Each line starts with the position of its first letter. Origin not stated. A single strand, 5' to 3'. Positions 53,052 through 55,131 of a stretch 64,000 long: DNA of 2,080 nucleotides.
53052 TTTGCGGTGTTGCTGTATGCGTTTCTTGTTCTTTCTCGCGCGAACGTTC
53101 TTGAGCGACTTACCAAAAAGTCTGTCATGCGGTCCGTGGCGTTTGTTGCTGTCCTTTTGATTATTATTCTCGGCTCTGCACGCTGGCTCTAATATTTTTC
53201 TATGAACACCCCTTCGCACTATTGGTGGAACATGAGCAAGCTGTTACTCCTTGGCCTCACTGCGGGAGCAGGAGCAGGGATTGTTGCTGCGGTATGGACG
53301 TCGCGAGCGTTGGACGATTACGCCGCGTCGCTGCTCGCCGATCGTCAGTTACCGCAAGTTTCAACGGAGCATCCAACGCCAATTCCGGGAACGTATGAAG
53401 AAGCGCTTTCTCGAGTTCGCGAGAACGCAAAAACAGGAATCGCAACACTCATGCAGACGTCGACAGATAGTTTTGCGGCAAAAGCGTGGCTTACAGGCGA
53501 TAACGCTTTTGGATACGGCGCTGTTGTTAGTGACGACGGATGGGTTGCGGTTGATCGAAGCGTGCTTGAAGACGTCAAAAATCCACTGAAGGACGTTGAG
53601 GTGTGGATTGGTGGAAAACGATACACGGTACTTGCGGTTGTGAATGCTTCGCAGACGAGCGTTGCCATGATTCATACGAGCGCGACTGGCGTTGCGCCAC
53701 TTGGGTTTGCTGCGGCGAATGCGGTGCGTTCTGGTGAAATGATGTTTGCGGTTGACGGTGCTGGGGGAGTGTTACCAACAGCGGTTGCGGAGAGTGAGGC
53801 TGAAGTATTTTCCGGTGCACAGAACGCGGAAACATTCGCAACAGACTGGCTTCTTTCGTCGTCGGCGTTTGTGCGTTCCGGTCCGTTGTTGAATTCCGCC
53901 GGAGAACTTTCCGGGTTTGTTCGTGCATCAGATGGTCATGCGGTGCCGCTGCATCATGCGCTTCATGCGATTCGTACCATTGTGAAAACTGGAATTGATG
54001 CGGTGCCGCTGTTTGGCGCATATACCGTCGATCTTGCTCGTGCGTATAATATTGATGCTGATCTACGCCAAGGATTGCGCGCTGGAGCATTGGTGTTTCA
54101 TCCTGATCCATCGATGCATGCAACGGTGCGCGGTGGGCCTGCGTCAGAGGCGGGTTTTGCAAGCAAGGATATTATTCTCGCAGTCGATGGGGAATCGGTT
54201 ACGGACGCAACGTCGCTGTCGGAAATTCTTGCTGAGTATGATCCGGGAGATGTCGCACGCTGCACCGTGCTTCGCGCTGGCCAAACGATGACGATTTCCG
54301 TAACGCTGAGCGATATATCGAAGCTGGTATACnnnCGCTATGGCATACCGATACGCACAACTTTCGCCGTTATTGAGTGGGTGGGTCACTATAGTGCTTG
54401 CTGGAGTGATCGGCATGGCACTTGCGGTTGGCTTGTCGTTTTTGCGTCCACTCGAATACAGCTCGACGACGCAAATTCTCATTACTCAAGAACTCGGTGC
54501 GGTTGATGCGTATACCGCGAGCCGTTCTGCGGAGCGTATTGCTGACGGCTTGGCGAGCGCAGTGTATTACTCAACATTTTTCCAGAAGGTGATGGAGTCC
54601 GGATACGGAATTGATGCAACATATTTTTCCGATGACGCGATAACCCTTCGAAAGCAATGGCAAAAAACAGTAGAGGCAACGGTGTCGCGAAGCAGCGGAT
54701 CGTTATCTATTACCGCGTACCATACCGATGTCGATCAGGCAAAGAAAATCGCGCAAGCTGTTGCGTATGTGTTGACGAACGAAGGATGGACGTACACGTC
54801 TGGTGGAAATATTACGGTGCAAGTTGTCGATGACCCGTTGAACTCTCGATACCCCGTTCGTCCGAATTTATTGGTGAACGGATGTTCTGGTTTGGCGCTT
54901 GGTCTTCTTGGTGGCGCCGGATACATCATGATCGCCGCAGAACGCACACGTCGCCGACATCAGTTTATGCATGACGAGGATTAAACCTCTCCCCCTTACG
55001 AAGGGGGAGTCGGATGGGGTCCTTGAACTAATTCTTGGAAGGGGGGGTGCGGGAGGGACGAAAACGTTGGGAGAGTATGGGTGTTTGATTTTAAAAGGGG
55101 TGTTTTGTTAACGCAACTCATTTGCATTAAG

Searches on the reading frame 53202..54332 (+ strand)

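Call 22: search_protein_families(library=pfam, proteins=[window:53202-54332:+], max_evalue=0.01)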
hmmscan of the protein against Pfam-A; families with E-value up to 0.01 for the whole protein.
window:53202-54332:+ (377 aa): 2 families
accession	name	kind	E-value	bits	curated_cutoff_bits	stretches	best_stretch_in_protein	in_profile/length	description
PF13180.12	PDZ_2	-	1.5e-09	38.4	27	1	311-369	22-80/80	PDZ domain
PF17820.7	PDZ_6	-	2.3e-07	30.9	27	1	310-356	7-52/54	PDZ domain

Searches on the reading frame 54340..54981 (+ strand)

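Call 22: search_protein_families(library=pfam, proteins=[window:54340-54981:+], max_evalue=0.01)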
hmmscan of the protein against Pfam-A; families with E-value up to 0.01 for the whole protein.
window:54340-54981:+ (214 aa): 3 families
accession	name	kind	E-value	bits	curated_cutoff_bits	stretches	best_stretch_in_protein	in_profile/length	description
PF02706.20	Wzz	-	9.2e-06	26.3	25.5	1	11-59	12-60/91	Chain length determinant protein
PF13807.11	GNVR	-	0.0012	19.1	27.7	0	159-198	40-79/82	G-rich domain on putative tyrosine kinase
PF07660.19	STN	-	0.0021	18.2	28.4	0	131-160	18-49/52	Secretin and TonB N terminus short domain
